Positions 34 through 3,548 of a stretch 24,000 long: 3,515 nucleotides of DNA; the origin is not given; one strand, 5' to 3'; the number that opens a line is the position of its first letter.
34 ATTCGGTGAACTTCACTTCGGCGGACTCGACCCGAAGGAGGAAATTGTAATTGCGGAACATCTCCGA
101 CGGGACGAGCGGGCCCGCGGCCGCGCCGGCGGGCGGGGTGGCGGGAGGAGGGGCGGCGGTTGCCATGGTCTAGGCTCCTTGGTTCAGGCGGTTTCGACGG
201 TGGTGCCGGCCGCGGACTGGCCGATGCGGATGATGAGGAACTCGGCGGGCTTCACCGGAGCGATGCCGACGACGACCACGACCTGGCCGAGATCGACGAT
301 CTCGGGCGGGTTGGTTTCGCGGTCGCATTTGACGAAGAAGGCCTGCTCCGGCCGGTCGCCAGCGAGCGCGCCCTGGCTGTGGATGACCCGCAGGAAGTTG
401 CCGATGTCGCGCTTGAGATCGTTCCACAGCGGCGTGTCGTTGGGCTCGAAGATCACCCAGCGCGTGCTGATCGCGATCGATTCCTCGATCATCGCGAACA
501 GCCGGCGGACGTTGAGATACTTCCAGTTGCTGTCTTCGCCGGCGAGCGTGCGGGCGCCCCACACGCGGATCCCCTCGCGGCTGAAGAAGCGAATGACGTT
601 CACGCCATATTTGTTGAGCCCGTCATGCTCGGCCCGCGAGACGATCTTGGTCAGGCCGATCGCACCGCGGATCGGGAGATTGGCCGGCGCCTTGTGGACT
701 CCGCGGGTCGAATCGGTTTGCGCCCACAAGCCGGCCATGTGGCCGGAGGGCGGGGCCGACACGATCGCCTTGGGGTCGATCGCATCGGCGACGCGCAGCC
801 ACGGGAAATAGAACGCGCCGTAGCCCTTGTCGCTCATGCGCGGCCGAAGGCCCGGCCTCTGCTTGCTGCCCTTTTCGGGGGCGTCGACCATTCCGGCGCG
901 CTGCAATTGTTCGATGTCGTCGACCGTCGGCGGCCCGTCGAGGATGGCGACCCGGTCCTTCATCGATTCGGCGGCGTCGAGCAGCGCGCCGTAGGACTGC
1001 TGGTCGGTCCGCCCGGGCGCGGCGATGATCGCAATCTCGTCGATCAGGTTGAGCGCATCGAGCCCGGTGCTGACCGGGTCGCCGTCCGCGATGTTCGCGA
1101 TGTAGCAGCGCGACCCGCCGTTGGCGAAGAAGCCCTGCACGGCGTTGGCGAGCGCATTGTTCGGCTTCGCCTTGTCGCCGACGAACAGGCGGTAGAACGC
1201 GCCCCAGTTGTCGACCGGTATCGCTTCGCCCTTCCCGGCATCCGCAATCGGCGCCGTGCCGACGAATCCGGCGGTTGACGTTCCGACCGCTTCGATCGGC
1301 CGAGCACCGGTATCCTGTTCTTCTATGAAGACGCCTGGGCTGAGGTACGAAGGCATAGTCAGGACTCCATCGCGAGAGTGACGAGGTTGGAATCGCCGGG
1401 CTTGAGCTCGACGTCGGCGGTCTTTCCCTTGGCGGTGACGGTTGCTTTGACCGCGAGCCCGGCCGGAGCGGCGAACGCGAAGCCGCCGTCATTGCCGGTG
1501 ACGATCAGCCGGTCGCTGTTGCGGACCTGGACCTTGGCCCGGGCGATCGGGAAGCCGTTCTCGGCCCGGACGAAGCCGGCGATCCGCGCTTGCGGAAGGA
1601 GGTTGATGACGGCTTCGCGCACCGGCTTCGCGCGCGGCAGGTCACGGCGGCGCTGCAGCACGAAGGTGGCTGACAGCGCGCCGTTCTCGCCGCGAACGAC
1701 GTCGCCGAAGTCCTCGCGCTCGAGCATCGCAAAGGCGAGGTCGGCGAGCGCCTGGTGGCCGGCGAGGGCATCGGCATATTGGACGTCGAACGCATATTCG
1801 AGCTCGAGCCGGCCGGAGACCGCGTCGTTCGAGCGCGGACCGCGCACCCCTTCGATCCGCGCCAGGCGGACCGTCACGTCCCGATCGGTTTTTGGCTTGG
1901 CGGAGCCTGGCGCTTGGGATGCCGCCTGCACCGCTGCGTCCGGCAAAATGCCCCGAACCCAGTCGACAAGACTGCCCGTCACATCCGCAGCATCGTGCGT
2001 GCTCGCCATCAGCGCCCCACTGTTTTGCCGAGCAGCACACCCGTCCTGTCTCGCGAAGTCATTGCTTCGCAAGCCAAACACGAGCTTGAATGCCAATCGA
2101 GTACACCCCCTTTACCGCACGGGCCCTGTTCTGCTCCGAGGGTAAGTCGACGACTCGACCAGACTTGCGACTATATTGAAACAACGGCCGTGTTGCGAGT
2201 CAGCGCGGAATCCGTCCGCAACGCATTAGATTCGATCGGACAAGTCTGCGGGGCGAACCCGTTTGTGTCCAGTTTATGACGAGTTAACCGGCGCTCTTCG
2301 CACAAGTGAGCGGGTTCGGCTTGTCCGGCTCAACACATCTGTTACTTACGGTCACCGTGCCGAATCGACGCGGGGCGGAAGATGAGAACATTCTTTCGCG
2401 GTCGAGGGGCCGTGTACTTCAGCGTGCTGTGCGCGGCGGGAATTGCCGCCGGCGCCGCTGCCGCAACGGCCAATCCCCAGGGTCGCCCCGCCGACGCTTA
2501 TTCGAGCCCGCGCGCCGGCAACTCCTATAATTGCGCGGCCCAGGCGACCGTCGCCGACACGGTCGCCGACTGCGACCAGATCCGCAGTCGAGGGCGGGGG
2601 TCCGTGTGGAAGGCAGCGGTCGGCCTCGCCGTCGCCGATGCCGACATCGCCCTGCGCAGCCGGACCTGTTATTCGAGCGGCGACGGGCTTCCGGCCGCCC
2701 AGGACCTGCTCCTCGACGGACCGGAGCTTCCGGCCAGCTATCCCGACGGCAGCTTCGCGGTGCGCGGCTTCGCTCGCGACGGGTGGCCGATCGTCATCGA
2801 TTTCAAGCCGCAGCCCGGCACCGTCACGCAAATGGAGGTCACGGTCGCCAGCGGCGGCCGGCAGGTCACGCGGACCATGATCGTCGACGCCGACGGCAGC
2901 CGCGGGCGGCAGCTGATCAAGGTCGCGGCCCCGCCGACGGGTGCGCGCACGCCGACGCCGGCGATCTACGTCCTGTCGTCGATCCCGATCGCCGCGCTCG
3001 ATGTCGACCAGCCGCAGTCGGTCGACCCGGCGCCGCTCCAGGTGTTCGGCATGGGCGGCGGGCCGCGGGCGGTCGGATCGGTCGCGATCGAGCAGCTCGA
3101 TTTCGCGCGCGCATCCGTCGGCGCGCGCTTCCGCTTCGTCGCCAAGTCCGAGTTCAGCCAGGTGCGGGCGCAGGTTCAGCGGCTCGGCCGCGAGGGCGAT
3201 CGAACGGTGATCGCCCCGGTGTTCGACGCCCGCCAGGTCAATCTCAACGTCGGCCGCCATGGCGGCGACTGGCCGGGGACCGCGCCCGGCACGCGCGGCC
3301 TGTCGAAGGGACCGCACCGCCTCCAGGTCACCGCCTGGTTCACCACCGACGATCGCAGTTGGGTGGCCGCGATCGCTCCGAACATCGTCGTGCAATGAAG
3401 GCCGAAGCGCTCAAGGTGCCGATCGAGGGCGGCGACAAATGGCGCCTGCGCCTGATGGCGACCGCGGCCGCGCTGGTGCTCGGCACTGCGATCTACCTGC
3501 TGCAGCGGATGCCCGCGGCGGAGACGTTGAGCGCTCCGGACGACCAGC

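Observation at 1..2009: Start of an eCIS-type contractile injection operon (DUF4255, sheath, tube) facing the hydrolase/KAP operon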

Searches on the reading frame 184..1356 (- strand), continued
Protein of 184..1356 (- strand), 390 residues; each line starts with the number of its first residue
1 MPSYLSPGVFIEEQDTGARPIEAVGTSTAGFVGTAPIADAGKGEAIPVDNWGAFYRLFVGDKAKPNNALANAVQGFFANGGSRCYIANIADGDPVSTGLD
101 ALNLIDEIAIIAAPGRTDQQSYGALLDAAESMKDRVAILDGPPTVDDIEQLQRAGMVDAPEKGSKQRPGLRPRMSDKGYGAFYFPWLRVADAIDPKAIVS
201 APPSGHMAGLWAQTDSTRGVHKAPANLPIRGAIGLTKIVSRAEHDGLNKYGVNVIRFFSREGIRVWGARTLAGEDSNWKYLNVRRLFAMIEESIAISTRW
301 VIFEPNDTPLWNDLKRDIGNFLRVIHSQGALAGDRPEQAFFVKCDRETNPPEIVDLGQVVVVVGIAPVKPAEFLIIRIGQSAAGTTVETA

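Call 109: get_annotated_region(hit=H16, flank=15000)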
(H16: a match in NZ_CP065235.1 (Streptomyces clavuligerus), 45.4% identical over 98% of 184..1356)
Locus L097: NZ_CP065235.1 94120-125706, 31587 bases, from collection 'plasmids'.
description: Streptomyces clavuligerus strain F1D18 plasmid pF1D18A, complete sequence
organism: Streptomyces clavuligerus (NCBI taxid 1901)
taxonomy: Bacteria; Actinomycetota; Actinomycetes; Kitasatosporales; Streptomycetaceae; Streptomyces; Streptomyces clavuligerus
host: -; source: cell culture; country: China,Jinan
typing (MOB-suite, as given by PLSDB): non-mobilizable; replicon rep_cluster_12,rep_cluster_1922
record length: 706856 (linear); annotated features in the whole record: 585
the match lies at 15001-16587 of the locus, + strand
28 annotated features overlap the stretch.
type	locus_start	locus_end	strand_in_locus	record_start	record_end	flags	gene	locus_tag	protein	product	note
CDS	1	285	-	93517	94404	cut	-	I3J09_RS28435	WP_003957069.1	helix-turn-helix transcriptional regulator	-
CDS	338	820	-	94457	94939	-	-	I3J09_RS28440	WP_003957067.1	MarR family transcriptional regulator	GO:0006355 - regulation of DNA-templated transcription [Evidence IEA]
CDS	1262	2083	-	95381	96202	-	-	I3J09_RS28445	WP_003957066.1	tyrosinase family protein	-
CDS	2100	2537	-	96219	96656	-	-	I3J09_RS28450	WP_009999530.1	tyrosinase cofactor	-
CDS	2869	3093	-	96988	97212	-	-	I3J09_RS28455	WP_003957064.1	hypothetical protein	-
CDS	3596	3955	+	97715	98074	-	-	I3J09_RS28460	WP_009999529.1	hypothetical protein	-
CDS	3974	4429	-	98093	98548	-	-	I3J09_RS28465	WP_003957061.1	ankyrin repeat domain-containing protein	-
CDS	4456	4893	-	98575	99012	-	-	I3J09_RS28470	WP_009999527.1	hypothetical protein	-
CDS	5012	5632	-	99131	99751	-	-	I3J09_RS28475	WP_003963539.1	hypothetical protein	-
CDS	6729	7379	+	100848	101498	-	-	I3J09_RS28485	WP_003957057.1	response regulator transcription factor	GO:0000160 - phosphorelay signal transduction system [Evidence IEA]; GO:0006355 - regulation of DNA-templated ...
CDS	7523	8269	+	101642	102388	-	-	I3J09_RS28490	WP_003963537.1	DUF4255 domain-containing protein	-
CDS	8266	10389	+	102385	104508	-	-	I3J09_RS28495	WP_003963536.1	ATP-binding protein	-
CDS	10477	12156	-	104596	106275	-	-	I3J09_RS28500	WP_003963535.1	hydrolase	-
CDS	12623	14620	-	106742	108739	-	-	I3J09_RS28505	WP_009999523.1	BTAD domain-containing putative transcriptional regulator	-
CDS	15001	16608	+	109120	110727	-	-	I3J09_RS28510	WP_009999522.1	phage tail sheath subtilisin-like domain-containing protein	-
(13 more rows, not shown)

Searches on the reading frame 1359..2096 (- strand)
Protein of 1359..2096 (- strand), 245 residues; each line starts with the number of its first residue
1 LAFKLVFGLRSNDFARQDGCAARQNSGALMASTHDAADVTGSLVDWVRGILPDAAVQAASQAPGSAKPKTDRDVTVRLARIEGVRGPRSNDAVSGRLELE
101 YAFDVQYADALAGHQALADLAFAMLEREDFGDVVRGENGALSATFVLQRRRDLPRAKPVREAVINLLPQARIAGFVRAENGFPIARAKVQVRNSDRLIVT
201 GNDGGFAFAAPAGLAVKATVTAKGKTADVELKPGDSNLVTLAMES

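Call 6: search_protein_families(library=pfam, proteins=[window:1359-2009:-], max_evalue=0.01)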
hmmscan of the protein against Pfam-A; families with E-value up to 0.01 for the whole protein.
window:1359-2009:- (216 aa): 2 families
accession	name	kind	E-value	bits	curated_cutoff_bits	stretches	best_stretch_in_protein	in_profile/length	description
PF13620.12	CarboxypepD_reg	-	2.6e-07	31.3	32.3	1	143-214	2-81/82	Carboxypeptidase regulatory-like domain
PF15976.11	CooC_C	-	0.0087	16.5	29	0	143-207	19-80/93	CS1-pili formation C-terminal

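Call 8: search_protein_families(library=pfam, proteins=[window:1359-2096:-], max_evalue=10)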
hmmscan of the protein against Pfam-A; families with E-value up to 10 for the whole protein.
window:1359-2096:- (245 aa): 3 families
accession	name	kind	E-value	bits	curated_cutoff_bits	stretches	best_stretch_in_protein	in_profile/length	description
PF13620.12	CarboxypepD_reg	-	3.8e-07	30.8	32.3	1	172-243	2-81/82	Carboxypeptidase regulatory-like domain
PF15976.11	CooC_C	-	0.011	16.2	29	1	172-236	19-80/93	CS1-pili formation C-terminal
PF13715.12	CarbopepD_reg_2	-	0.12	12.9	32.2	1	173-213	2-44/88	CarboxypepD_reg-like domain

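Call 30: find_homologous_proteins(query=window:1359-2009:-, max_evalue=0.001)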
Query window:1359-2009:- (216 aa): 72 proteins with E <= 0.001 among 1952 candidates.
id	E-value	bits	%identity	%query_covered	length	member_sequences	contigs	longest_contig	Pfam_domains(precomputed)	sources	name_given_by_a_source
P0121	2.5e-129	447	98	100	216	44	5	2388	PF13620.13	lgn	-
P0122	1.5e-119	415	93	100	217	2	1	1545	PF13620.13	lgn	-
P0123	1.2e-117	409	89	100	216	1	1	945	PF13620.13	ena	-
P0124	3.0e-115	401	89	100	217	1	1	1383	PF13620.13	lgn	-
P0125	5.5e-107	374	82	100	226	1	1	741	PF13620.13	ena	-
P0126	4.7e-106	371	80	100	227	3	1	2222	PF13620.13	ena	-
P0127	1.0e-105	370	80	100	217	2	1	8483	PF13620.13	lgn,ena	-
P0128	9.4e-105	367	81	100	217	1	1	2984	-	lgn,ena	-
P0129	4.6e-101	355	76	100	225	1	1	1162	PF13620.13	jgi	jgi:hypothetical protein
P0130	1.2e-100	353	78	98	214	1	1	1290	PF13620.13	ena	-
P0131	1.2e-99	350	79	98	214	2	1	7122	PF13620.13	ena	-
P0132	1.9e-98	346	78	98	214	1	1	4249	PF13620.13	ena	-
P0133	3.2e-97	342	77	100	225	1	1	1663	PF13620.13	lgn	-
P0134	5.4e-97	341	75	100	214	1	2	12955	-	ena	-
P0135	1.2e-96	340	75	98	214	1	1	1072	PF13620.13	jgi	-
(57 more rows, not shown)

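Call 33: search_solved_structures(query=A2, max_evalue=10)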
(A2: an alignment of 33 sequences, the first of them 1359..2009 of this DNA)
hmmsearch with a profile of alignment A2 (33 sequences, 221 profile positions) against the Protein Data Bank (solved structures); distinct sequences matched with E-value up to 10: 3.
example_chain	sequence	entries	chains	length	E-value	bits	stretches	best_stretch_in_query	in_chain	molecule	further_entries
8feh_D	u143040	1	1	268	0.005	19.8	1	80-121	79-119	Minor capsid protein A1 fusion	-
7tjg_A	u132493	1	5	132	0.69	12.8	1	80-121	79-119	Minor capsid protein A1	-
7tje_A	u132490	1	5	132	1.2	12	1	41-121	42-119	Minor capsid protein A1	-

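Call 41: predict_structure(alignment_id=A2)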
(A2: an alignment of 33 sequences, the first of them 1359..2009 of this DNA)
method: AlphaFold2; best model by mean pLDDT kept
length: 216 residues; sequences in the alignment: 33
mean_pLDDT: 79.7   pTM: 0.50
mean pLDDT of the five models: 79.7, 79.3, 77.4, 77.3, 73.4
residues with pLDDT >= 90: 82; 70-90: 84; 50-70: 33; < 50: 17
segments of 3 or more residues with pLDDT < 50: 1-4, 33-39, 60-63
pLDDT, mean of each block of 10 residues (from residue 1): 60 90 88 48 87 64 63 91 91 86 79 82 58 59 91 91 88 92 87 91 88 76
secondary structure, 60 per line:
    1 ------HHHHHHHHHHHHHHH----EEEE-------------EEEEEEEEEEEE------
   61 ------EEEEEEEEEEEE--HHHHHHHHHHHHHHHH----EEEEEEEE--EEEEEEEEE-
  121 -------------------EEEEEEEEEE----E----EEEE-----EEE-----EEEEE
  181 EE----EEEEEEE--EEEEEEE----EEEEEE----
elements in order: H7-21 E26-29 E43-54 E67-78 H81-96 E101-108 E111-119 E140-149 E159-162 E168-170 E176-182 E187-193 E196-202 E207-212

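Call 44: fold_search(model_id=the predicted structure, library=pdb)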
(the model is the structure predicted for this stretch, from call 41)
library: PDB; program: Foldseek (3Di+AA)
matches with E <= 10: 1054; with E <= 0.001: 10
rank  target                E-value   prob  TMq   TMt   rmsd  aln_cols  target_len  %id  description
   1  6hif_Y                2.8e-04  1.00  0.27  0.62   4.7        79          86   24  Kuenenia stuttgartiensis hydrazine dehydrogenase complex (released 2019-04-17)
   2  5aq0_A                3.2e-04  1.00  0.31  0.77   2.0        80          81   22  The structure of the Transthyretin-like domain of the first catalytic domain of the HUMAN Carboxypeptidase D (released 2016-09-28)
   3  2nsm                  4.0e-04  1.00  0.28  0.16   3.4        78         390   23  Crystal structure of the human carboxypeptidase N (Kininase I) catalytic domain (released 2007-04-24)
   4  9hfj                  4.2e-04  1.00  0.32  0.81   2.3        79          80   25  Crystal structure of the NTE domain of SusCdex (BT3090) dextran transporter (released 2025-11-26)
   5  9rks_F                5.6e-04  1.00  0.28  0.32  10.9       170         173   10  Agrobacterium phage 7-7-1 neck 2 + tail terminator + tail sheath + tail tube (released 2025-12-10)
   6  3mn8_D                7.8e-04  1.00  0.30  0.17   3.5        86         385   22  Structure of Drosophila melanogaster carboxypeptidase D isoform 1B short (released 2010-07-28)
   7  3e8v                  8.3e-04  1.00  0.30  0.72   3.4        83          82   18  Crystal structure of a possible transglutaminase-family protein proteolytic fragment from Bacteroides fragilis (released 2008-09-02)
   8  6fwv_A                8.8e-04  1.00  0.28  0.13  13.8       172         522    9  The Bacillus anthracis TIE protein (released 2018-08-08)
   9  3mn8_B                9.3e-04  1.00  0.30  0.17   3.5        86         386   22  Structure of Drosophila melanogaster carboxypeptidase D isoform 1B short (released 2010-07-28)
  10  1qmu_A                9.8e-04  1.00  0.29  0.17   2.8        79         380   28  Duck carboxypeptidase D domain II (released 2000-10-13)
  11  3mn8_A                1.2e-03  1.00  0.30  0.17   3.4        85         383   22  Structure of Drosophila melanogaster carboxypeptidase D isoform 1B short (released 2010-07-28)
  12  3mn8_C                1.2e-03  1.00  0.30  0.17   3.4        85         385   22  Structure of Drosophila melanogaster carboxypeptidase D isoform 1B short (released 2010-07-28)
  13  8qox_B                1.3e-03  1.00  0.27  0.14  11.7       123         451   20  Two-component assembly of SlaA and SlaB S-layer proteins of Sulfolobus acidocaldarius (released 2024-02-21)
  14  2gjv_A                1.4e-03  1.00  0.39  0.59   5.6       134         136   12  Crystal Structure of a Protein of Unknown Function from Salmonella typhimurium (released 2006-04-11)
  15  6fwv_B                1.5e-03  1.00  0.28  0.13  13.7       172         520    9  The Bacillus anthracis TIE protein (released 2018-08-08)
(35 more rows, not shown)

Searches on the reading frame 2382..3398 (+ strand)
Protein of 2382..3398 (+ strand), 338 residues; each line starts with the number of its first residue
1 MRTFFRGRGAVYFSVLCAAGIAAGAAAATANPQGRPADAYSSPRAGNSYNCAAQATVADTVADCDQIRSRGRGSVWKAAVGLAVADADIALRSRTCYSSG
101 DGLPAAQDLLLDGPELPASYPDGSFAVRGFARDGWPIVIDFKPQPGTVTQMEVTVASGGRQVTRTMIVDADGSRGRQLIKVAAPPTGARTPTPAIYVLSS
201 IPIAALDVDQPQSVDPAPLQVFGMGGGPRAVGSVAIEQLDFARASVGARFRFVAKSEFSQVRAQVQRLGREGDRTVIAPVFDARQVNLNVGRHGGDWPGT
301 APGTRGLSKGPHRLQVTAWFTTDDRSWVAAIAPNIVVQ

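Call 6: search_protein_families(library=pfam, proteins=[window:2382-3398:+], max_evalue=0.01)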
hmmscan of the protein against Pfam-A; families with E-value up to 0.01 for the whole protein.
window:2382-3398:+ (338 aa): 0 families

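Call 38: search_protein_families(library=padloc, proteins=[window:2412-3398:+], max_evalue=0.001)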
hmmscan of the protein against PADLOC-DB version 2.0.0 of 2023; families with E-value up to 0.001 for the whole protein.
window:2412-3398:+ (328 aa): 0 families

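Call 66: search_solved_structures(query=window:2412-3398:+, max_evalue=1)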
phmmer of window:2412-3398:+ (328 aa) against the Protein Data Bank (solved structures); distinct sequences matched with E-value up to 1: 1.
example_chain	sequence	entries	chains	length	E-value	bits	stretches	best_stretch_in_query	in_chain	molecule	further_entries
9unt_A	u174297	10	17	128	0.42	13.2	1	144-179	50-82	UPF0235 protein PF1765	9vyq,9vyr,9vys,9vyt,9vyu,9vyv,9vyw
